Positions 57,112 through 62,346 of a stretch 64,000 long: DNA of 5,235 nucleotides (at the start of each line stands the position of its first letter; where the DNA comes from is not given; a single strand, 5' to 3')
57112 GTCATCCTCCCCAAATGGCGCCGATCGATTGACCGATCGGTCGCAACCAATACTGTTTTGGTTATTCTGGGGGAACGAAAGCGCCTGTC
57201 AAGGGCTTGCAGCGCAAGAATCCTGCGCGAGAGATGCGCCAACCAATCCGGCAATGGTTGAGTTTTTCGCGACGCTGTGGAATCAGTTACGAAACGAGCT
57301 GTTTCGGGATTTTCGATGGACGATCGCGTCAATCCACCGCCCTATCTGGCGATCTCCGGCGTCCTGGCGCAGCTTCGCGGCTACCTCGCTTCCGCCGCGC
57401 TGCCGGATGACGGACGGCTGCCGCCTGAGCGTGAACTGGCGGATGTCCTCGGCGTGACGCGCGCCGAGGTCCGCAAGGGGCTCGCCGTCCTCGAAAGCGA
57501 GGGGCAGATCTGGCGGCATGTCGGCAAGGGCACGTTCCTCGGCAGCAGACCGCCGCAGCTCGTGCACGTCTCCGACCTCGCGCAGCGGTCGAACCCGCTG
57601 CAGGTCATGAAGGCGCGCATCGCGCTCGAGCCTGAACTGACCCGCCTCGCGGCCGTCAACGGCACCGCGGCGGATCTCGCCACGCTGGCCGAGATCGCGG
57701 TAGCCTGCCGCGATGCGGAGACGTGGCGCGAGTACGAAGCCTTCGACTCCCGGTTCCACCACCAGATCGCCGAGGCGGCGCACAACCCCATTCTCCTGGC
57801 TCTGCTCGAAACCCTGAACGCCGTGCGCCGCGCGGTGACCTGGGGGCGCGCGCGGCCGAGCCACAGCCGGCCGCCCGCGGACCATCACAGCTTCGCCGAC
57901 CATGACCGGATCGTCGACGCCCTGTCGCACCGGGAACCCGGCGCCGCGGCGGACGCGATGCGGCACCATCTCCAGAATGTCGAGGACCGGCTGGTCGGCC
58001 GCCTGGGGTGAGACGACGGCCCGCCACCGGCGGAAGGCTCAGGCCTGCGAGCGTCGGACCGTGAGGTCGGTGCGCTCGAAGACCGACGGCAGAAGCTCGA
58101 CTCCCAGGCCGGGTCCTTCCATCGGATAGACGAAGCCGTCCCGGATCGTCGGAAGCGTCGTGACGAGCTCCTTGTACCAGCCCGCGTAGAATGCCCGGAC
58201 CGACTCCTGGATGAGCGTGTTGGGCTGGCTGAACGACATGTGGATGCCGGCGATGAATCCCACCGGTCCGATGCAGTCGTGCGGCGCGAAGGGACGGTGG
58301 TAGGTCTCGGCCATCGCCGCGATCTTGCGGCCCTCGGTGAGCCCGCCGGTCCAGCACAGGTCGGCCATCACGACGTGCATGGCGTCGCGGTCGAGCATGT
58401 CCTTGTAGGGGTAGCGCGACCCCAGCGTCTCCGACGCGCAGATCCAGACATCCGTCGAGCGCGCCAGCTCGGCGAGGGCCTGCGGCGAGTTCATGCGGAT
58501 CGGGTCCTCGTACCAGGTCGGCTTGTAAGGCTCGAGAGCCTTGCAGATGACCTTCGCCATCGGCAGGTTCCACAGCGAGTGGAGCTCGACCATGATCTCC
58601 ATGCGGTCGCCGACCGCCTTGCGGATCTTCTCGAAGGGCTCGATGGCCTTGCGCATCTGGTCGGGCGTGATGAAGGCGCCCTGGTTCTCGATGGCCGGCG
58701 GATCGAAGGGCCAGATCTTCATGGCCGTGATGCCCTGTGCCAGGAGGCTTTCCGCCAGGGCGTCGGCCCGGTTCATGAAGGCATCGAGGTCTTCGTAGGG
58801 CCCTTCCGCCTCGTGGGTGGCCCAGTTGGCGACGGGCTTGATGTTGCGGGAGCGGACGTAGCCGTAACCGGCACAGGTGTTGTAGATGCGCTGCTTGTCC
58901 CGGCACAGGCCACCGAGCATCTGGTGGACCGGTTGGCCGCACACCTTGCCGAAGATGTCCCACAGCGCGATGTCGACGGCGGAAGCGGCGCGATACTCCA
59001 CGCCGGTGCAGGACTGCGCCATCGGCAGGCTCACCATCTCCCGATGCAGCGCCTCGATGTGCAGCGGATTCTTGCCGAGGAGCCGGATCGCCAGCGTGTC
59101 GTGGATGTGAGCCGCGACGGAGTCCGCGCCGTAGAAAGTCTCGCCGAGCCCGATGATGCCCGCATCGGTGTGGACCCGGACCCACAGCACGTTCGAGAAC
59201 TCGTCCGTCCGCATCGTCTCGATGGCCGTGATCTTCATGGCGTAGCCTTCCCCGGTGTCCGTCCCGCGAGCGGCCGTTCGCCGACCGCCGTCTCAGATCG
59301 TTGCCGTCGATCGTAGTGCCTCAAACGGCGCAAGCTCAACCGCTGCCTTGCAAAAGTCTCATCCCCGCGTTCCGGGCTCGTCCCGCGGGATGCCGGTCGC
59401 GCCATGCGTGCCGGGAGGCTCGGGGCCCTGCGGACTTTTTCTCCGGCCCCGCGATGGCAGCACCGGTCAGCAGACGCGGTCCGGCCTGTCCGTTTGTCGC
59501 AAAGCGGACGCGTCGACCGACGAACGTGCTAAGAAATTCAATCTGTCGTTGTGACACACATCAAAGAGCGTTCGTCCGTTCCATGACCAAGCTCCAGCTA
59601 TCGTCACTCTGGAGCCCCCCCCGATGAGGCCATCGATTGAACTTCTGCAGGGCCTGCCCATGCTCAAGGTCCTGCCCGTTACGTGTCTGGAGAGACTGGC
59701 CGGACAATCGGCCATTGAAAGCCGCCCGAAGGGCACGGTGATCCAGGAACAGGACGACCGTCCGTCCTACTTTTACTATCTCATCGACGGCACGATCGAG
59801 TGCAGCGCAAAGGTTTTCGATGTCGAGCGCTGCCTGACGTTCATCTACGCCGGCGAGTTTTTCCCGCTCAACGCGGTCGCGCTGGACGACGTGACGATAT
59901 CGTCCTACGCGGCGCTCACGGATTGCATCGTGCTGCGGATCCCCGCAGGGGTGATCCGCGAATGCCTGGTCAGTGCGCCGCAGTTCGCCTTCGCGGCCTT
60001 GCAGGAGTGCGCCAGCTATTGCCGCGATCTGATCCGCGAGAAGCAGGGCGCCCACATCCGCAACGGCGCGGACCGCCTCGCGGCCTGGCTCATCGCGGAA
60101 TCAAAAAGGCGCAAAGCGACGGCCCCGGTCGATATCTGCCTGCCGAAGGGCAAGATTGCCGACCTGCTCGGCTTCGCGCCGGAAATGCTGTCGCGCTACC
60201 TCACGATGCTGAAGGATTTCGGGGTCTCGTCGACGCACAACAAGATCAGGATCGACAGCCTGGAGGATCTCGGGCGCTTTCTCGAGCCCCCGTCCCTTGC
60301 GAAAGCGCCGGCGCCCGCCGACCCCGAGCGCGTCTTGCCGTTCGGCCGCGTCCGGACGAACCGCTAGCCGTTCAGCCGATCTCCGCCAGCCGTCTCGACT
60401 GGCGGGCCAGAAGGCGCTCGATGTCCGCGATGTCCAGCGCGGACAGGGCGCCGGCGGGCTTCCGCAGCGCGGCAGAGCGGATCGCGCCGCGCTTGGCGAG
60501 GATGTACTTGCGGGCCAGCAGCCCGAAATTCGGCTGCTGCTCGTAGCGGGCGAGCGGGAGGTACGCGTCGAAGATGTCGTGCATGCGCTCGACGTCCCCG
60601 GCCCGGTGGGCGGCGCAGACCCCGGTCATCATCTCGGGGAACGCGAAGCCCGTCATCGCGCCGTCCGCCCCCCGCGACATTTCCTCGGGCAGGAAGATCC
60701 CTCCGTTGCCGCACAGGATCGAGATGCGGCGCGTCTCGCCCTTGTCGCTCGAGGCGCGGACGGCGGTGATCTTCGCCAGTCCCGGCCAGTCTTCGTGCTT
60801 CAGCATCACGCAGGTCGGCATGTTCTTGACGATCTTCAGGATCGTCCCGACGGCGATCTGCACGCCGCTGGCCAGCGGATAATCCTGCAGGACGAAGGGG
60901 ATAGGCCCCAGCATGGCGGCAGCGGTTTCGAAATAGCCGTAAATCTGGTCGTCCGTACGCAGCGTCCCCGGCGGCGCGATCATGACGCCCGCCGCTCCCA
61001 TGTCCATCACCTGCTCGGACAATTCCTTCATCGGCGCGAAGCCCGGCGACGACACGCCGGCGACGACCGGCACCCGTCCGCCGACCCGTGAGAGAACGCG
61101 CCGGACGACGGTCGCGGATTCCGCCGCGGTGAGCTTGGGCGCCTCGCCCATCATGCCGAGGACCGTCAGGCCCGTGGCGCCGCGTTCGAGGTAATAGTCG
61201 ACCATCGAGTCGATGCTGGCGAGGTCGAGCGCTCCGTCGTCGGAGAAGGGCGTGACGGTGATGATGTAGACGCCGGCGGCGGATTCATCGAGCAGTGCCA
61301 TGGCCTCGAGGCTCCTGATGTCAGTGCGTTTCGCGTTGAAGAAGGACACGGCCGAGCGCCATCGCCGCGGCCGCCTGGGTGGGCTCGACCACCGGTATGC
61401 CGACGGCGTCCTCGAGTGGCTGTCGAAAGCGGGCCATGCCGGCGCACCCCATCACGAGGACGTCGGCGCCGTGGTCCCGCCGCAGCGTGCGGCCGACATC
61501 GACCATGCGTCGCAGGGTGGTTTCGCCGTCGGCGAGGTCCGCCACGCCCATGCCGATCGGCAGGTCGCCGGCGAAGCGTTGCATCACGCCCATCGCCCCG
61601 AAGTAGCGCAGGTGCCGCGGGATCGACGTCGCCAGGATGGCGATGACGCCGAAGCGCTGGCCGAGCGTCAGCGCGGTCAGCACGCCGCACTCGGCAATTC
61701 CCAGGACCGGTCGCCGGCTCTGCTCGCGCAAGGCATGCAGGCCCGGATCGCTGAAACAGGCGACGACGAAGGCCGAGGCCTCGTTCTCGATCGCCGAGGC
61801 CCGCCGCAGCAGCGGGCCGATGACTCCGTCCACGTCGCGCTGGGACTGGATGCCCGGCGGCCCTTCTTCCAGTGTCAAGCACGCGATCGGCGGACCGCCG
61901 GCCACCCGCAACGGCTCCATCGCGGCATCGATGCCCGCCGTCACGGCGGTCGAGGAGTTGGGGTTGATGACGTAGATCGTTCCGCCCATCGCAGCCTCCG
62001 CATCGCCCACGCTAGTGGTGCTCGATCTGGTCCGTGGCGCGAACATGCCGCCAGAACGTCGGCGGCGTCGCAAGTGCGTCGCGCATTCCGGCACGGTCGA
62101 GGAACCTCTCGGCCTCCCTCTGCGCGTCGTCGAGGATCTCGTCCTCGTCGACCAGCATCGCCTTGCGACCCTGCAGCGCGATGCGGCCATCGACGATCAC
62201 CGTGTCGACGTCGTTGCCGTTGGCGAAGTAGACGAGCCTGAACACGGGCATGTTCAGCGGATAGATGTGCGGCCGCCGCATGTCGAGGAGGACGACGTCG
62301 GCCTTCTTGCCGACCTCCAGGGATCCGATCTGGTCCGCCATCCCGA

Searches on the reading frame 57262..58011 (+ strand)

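Call 34: search_protein_families(library=pfam, proteins=[window:57262-58011:+])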
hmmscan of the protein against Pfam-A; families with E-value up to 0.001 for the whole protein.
window:57262-58011:+ (249 aa): 2 families
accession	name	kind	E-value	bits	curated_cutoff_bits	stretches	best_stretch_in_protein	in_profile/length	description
PF07729.17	FCD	-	2.3e-23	83.4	24.3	1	115-238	2-124/125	FCD domain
PF00392.27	GntR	-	1.7e-10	40.8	27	1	33-92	4-63/64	Bacterial regulatory proteins, gntR family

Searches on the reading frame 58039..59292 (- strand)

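Call 34: search_protein_families(library=pfam, proteins=[window:58039-59292:-])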
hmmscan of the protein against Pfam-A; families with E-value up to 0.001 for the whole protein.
window:58039-59292:- (417 aa): 2 families
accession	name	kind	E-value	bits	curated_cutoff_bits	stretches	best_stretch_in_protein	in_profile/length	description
PF13378.12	MR_MLE_C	-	7.2e-57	193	29.4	1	178-401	4-216/219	Enolase C-terminal domain-like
PF02746.21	MR_MLE_N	-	4.9e-17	62.7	22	1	23-127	19-117/117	Mandelate racemase / muconate lactonizing enzyme, N-terminal domain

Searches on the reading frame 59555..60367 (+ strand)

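Call 34: search_protein_families(library=pfam, proteins=[window:59555-60367:+])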
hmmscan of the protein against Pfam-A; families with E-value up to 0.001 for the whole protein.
window:59555-60367:+ (270 aa): 2 families
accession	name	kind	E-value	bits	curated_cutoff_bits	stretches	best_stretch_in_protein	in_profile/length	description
PF00027.35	cNMP_binding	-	5.9e-10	39.4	27.5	1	57-138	4-86/89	Cyclic nucleotide-binding domain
PF13545.12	HTH_Crp_2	-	5e-09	36.4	27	1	174-241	2-69/70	Crp-like helix-turn-helix domain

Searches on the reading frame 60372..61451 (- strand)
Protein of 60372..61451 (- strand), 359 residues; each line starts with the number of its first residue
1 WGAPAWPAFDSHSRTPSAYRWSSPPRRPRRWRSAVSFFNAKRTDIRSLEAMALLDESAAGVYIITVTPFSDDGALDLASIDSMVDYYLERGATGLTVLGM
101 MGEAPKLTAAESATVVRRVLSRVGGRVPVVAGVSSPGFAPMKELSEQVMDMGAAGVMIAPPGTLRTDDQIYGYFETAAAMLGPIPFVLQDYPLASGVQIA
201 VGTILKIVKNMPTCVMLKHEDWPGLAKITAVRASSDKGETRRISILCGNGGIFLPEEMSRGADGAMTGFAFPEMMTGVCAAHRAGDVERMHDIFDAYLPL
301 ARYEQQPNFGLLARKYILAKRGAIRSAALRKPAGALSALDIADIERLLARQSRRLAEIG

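Call 34: search_protein_families(library=pfam, proteins=[window:60372-61451:-])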
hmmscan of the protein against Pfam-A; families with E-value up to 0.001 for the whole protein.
window:60372-61451:- (359 aa): 1 family
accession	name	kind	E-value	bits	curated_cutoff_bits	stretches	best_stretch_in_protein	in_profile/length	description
PF00701.28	DHDPS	-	3e-30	105.4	22.1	1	59-339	3-277/289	Dihydrodipicolinate synthetase family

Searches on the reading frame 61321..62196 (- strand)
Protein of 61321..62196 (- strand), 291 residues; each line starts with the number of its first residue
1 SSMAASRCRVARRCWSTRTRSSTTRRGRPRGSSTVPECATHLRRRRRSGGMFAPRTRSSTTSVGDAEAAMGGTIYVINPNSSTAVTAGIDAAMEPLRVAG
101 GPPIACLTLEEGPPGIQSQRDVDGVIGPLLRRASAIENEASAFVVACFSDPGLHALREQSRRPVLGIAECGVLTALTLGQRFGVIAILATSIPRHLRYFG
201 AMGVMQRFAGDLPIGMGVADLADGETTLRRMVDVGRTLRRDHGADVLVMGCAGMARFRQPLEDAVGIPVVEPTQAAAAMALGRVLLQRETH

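Call 34: search_protein_families(library=pfam, proteins=[window:61321-62196:-])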
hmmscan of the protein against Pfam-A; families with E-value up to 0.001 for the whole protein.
window:61321-62196:- (291 aa): 1 family
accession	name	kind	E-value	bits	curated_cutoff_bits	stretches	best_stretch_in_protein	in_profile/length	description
PF01177.27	Asp_Glu_race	-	1.5e-54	185.4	31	1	74-280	1-211/211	Asp/Glu/Hydantoin racemase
